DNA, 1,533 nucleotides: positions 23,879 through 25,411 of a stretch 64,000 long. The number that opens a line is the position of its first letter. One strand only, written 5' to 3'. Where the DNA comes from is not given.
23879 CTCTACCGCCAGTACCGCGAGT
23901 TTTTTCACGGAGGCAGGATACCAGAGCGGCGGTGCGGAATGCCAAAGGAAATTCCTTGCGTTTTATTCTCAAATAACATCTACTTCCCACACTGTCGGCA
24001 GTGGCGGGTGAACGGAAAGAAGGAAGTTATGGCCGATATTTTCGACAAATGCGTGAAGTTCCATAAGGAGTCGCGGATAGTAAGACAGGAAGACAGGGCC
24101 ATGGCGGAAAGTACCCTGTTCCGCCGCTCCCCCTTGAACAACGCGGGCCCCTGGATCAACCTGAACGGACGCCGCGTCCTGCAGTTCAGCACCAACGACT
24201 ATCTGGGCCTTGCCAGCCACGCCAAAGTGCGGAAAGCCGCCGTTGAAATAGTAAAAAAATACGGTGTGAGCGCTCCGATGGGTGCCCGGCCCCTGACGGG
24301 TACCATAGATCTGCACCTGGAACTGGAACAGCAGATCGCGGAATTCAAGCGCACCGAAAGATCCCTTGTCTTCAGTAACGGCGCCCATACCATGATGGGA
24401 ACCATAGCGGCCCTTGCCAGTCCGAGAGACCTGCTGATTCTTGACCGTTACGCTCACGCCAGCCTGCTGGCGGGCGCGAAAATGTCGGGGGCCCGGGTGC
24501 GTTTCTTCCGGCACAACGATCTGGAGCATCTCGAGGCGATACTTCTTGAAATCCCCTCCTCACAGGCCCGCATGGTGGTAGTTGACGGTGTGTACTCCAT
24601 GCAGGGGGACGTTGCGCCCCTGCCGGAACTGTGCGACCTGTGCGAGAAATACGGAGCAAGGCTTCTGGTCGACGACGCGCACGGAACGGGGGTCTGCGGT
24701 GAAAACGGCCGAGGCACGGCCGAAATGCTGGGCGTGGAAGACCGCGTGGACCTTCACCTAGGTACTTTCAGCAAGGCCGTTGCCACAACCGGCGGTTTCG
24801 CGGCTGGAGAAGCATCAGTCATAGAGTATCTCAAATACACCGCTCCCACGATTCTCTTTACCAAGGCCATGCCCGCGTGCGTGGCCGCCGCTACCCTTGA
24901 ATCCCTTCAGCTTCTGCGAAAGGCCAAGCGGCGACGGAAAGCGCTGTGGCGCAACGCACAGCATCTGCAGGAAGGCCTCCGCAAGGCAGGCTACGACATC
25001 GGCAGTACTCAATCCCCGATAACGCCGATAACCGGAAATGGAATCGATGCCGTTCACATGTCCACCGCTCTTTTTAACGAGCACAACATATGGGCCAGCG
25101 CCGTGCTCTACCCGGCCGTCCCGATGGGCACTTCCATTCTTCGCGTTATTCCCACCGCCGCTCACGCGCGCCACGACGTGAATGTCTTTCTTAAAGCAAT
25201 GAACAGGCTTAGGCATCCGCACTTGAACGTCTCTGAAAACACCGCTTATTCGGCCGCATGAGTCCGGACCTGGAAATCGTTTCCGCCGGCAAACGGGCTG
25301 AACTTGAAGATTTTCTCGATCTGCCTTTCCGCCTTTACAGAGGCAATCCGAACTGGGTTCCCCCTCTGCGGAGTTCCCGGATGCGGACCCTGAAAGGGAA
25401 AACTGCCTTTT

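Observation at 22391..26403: Divergent cluster: GH3-type adenylating amido synthetase / alpha-oxoamine synthase / FemAB-BioF2-like N-acyltransferase, a candidate lipoamino-acid or sphingoid-type lipid pathway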

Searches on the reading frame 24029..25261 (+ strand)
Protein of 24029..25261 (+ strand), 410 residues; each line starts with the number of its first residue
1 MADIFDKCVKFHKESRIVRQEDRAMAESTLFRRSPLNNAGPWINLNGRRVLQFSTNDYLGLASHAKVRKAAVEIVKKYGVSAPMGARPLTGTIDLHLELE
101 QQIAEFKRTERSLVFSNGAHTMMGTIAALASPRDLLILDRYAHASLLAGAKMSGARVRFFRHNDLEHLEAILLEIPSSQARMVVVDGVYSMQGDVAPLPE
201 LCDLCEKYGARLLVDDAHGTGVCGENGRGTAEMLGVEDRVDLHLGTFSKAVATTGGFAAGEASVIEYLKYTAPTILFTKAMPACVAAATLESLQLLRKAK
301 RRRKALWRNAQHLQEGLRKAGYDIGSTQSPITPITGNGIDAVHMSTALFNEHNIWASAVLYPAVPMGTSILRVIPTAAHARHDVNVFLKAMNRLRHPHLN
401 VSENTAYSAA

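Call 7: search_protein_families(library=pfam, proteins=[window:24029-25261:+], max_evalue=0.01)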
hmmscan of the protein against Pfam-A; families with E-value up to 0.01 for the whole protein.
window:24029-25261:+ (410 aa): 5 families
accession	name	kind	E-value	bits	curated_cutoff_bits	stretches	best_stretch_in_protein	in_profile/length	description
PF00155.27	Aminotran_1_2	-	2.3e-56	192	19.7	1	49-390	2-360/361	Aminotransferase class I and II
PF00266.25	Aminotran_5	-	8.4e-06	25.4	21.5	1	96-219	45-179/371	Aminotransferase class-V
PF01053.26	Cys_Met_Meta_PP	-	0.00017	20.7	27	1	98-222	56-180/381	Cys/Met metabolism PLP-dependent enzyme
PF01041.23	DegT_DnrJ_EryC1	-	0.00027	20.7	19.8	1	98-222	28-152/360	DegT/DnrJ/EryC1/StrS aminotransferase family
PF01276.26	OKR_DC_1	-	0.0021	17.3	27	0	97-219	69-207/417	Orn/Lys/Arg decarboxylase, major domain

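Call 8: search_protein_families(library=ncbifam, proteins=[window:24029-25261:+], max_evalue=0.01)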
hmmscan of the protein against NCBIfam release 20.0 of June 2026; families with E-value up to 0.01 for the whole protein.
window:24029-25261:+ (410 aa): 22 families
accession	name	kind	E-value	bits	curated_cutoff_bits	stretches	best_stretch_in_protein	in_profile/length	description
TIGR00858.1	bioF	equivalog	4.7e-106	354.6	426.45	1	37-391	10-364/365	8-amino-7-oxononanoate synthase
TIGR01825.1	gly_Cac_T_rel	subfamily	3.4e-104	348.6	535.4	1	38-394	23-378/385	BioF/Kbl family PLP-dependent acyltransferase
NF047600.1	SerpalmtaseCFB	equivalog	5.1e-102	341.5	640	1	40-393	35-387/395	serine palmitoyltransferase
NF005394.0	PRK06939.1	equivalog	6.2e-96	321.5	460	1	38-395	31-391/397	glycine C-acetyltransferase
NF047599.1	SerpalmtaseBetaP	equivalog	2.6e-91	306.3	500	1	44-395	39-390/394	serine palmitoyltransferase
TIGR01821.1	5aminolev_synth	equivalog_domain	3.8e-78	263.1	338.55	1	44-394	40-393/402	5-aminolevulinate synthase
TIGR01822.1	2am3keto_CoA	equivalog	5.1e-76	256.1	493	1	41-396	30-388/393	glycine C-acetyltransferase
NF047603.1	SerpalmtaseAlphaP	equivalog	4.8e-75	252.7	670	1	45-389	42-387/399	serine palmitoyltransferase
NF005526.0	PRK07179.1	equivalog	8.9e-59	199.1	428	1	50-396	56-397/407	alpha-hydroxyketone-type quorum-sensing autoinducer synthase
NF005697.0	PRK07505.1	subfamily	1.6e-43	148.8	342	1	45-396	45-400/405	hypothetical protein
NF004608.1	PRK05937.1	equivalog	2.9e-38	131.6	399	1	49-392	3-343/366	8-amino-7-oxononanoate synthase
NF004609.0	PRK05939.1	equivalog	4.8e-05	22.4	555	1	98-217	65-183/412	cystathionine gamma-synthase family protein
TIGR03588.1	PseC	equivalog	7.1e-05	21.9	423.5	1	98-223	34-163/380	UDP-4-amino-4,6-dideoxy-N-acetyl-beta-L-altrosamine transaminase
NF041364.1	GntC_guanitoxin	equivalog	0.00039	19.4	415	1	198-319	156-281/356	guanitoxin biosynthesis PLP-dependent (S)-gamma-hydroxy-L-arginine cyclodehydratase GntC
NF006347.0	PRK08574.1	equivalog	0.00051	18.9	477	1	98-222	57-180/385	cystathionine gamma-synthase family protein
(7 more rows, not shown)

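Call 16: search_solved_structures(query=window:24029-25261:+, max_evalue=1e-20)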
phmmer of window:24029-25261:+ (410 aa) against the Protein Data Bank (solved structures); distinct sequences matched with E-value up to 1e-20: 50.
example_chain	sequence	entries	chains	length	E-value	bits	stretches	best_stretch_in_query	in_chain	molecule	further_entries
3a2b_A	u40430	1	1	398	5e-81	275.7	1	40-391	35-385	Serine palmitoyltransferase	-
8guh_A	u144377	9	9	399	5e-81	275.7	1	40-391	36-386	Serine palmitoyltransferase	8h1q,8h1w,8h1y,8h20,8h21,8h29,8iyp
28eh_A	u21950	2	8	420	3.1e-79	269.8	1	37-396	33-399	Cysteate-C-fatty acyltransferase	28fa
7u7h_A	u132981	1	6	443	3.1e-78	266.5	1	38-395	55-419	7-keto-8-aminopelargonate synthetase-like enzyme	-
8s1y_A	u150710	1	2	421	1.1e-69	238.4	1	40-393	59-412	8-amino-7-oxononanoate synthase/2-amino-3-ketobutyrate coenzyme A ligase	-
7poa_A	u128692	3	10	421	3.3e-69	236.8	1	40-393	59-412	8-amino-7-oxononanoate synthase/2-amino-3-ketobutyrate coenzyme A ligase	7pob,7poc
2x8u_A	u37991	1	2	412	7e-65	222.5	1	45-388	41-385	SERINE PALMITOYLTRANSFERASE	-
3tqx_A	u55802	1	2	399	3.7e-64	220.2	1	42-392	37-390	2-amino-3-ketobutyrate coenzyme A ligase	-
2w8t_A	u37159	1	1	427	3.4e-62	213.7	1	45-386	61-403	SERINE PALMITOYLTRANSFERASE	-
2w8v_A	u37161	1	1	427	3.4e-62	213.7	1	45-386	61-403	SERINE PALMITOYLTRANSFERASE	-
2w8u_A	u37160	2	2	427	3.4e-62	213.7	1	45-386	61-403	SERINE PALMITOYLTRANSFERASE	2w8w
2jgt_A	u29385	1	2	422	4.2e-62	213.4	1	45-386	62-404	SERINE PALMITOYLTRANSFERASE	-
2jg2_A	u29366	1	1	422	4.3e-62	213.4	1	45-386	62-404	SERINE PALMITOYLTRANSFERASE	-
2w8j_A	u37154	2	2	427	4.4e-62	213.3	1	45-386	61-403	SERINE PALMITOYLTRANSFERASE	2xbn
4bmk_A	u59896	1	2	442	3.5e-61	210.4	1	45-386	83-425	SERINE PALMITOYLTRANSFERASE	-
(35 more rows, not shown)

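Call 53: search_solved_structures(query=window:24029-25261:+, max_evalue=1e-60, show_alignments=5)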
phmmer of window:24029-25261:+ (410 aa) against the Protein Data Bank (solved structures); distinct sequences matched with E-value up to 1e-60: 15.
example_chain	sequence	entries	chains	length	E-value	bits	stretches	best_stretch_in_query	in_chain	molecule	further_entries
3a2b_A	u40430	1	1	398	5e-81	275.7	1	40-391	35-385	Serine palmitoyltransferase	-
8guh_A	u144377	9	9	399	5e-81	275.7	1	40-391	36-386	Serine palmitoyltransferase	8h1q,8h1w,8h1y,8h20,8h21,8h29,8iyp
28eh_A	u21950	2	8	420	3.1e-79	269.8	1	37-396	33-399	Cysteate-C-fatty acyltransferase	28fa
7u7h_A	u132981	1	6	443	3.1e-78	266.5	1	38-395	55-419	7-keto-8-aminopelargonate synthetase-like enzyme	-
8s1y_A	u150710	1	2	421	1.1e-69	238.4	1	40-393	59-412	8-amino-7-oxononanoate synthase/2-amino-3-ketobutyrate coenzyme A ligase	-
7poa_A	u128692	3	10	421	3.3e-69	236.8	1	40-393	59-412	8-amino-7-oxononanoate synthase/2-amino-3-ketobutyrate coenzyme A ligase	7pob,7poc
2x8u_A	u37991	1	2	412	7e-65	222.5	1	45-388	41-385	SERINE PALMITOYLTRANSFERASE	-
3tqx_A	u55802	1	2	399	3.7e-64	220.2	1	42-392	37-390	2-amino-3-ketobutyrate coenzyme A ligase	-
2w8t_A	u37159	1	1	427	3.4e-62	213.7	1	45-386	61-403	SERINE PALMITOYLTRANSFERASE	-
2w8v_A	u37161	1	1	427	3.4e-62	213.7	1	45-386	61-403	SERINE PALMITOYLTRANSFERASE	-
2w8u_A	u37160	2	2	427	3.4e-62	213.7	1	45-386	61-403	SERINE PALMITOYLTRANSFERASE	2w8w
2jgt_A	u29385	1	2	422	4.2e-62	213.4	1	45-386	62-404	SERINE PALMITOYLTRANSFERASE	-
2jg2_A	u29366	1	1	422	4.3e-62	213.4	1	45-386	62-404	SERINE PALMITOYLTRANSFERASE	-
2w8j_A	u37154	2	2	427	4.4e-62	213.3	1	45-386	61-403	SERINE PALMITOYLTRANSFERASE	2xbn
4bmk_A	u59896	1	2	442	3.5e-61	210.4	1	45-386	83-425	SERINE PALMITOYLTRANSFERASE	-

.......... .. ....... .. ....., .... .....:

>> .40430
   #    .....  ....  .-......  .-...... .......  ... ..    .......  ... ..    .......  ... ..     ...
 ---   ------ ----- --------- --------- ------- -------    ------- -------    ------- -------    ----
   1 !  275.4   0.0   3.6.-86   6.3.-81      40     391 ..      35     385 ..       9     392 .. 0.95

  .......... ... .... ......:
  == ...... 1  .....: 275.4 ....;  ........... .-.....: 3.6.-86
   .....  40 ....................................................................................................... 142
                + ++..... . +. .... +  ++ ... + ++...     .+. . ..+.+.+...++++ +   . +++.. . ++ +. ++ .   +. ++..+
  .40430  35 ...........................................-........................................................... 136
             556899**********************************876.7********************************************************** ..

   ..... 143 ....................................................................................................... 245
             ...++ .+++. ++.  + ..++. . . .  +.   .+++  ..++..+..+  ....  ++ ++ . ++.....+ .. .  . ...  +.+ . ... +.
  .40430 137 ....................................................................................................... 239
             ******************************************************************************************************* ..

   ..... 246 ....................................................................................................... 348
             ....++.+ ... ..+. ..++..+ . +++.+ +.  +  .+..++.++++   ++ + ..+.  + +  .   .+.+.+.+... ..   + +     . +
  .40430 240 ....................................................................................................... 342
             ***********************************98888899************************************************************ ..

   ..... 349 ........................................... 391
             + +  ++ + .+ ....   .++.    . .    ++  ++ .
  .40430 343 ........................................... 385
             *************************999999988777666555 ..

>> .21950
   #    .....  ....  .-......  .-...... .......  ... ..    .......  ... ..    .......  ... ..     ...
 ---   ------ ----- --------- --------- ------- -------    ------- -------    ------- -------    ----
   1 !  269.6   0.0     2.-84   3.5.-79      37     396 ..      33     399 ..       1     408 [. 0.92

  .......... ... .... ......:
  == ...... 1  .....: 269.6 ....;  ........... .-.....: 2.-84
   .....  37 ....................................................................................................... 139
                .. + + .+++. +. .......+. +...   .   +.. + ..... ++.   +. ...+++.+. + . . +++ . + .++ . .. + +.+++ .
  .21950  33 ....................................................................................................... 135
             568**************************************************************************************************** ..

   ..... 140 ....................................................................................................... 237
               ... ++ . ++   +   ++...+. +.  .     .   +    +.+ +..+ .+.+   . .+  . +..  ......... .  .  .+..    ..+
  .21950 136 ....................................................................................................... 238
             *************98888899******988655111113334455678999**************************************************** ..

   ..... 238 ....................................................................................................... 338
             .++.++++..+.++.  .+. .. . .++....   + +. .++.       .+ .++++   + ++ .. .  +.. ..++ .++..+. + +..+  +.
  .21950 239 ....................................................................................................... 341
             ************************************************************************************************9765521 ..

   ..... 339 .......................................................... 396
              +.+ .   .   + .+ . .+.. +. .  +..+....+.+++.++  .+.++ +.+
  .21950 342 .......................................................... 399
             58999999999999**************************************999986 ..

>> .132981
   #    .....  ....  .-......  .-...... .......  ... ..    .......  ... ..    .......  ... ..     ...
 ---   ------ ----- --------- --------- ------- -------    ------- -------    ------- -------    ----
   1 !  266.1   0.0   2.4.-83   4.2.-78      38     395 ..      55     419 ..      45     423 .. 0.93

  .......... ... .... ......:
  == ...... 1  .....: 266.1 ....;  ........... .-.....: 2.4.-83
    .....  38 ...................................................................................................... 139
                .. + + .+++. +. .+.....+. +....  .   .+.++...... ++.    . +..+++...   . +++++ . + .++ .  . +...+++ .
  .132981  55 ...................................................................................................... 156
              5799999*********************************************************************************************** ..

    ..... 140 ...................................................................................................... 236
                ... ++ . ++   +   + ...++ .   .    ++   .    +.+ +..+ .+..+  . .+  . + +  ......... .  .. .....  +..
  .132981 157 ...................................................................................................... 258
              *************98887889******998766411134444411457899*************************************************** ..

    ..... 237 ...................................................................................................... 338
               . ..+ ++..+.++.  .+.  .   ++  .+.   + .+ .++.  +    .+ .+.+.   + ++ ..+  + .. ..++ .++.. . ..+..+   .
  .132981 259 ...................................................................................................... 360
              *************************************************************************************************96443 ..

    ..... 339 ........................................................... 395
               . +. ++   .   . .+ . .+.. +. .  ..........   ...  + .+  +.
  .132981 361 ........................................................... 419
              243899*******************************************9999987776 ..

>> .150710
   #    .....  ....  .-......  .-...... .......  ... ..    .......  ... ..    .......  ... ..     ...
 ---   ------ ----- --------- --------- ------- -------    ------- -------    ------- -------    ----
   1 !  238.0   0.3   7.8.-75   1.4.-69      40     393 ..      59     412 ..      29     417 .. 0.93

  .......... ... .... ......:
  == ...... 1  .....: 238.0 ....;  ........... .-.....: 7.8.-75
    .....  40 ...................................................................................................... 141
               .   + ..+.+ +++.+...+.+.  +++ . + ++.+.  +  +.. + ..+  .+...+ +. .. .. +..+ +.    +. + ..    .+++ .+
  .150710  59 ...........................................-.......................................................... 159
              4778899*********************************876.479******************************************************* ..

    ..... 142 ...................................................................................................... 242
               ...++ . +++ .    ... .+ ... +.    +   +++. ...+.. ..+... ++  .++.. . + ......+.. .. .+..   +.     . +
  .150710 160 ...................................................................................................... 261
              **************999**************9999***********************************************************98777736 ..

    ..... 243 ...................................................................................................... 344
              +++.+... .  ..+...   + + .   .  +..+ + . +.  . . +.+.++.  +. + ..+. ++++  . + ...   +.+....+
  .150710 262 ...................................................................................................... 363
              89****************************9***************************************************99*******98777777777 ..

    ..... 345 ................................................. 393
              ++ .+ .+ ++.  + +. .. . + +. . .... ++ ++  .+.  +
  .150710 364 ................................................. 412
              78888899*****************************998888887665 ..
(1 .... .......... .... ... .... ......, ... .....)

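Call 91: search_protein_representatives(protein=window:24029-25261:+)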
Query: 410 residues. Proteins with E-value up to 0.001 (for the whole library): 22338; up to 1e-10: 13952; up to 1e-30: 5395. The best 150 are listed.
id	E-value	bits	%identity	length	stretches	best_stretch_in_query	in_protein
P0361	8.7e-138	475.7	54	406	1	1-395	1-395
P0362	1.9e-132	458.2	53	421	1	1-395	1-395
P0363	1.4e-107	376.3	46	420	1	1-394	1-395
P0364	7.6e-102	357.4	33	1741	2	45-395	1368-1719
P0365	3.5e-87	309.2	40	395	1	37-392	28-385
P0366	9.2e-87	307.8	40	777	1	3-394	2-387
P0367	1.4e-86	307.2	43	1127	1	38-403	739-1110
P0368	2.4e-86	306.4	40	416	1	2-394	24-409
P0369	3.8e-84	299.2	40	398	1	29-394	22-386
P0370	4.3e-84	299.0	42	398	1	2-394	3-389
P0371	2.0e-83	296.8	40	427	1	39-404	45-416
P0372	1.5e-82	294.0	32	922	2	46-394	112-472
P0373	1.5e-82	293.9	42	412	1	3-394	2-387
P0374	1.9e-82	293.6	34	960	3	48-390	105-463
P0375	1.4e-81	290.8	34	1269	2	51-331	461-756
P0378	4.9e-81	288.9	43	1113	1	43-394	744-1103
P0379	1.5e-80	287.3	58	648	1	168-392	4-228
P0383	4.0e-79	282.6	39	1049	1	24-397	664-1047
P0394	1.2e-77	277.8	39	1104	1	31-390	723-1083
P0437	2.5e-73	263.6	38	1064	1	30-392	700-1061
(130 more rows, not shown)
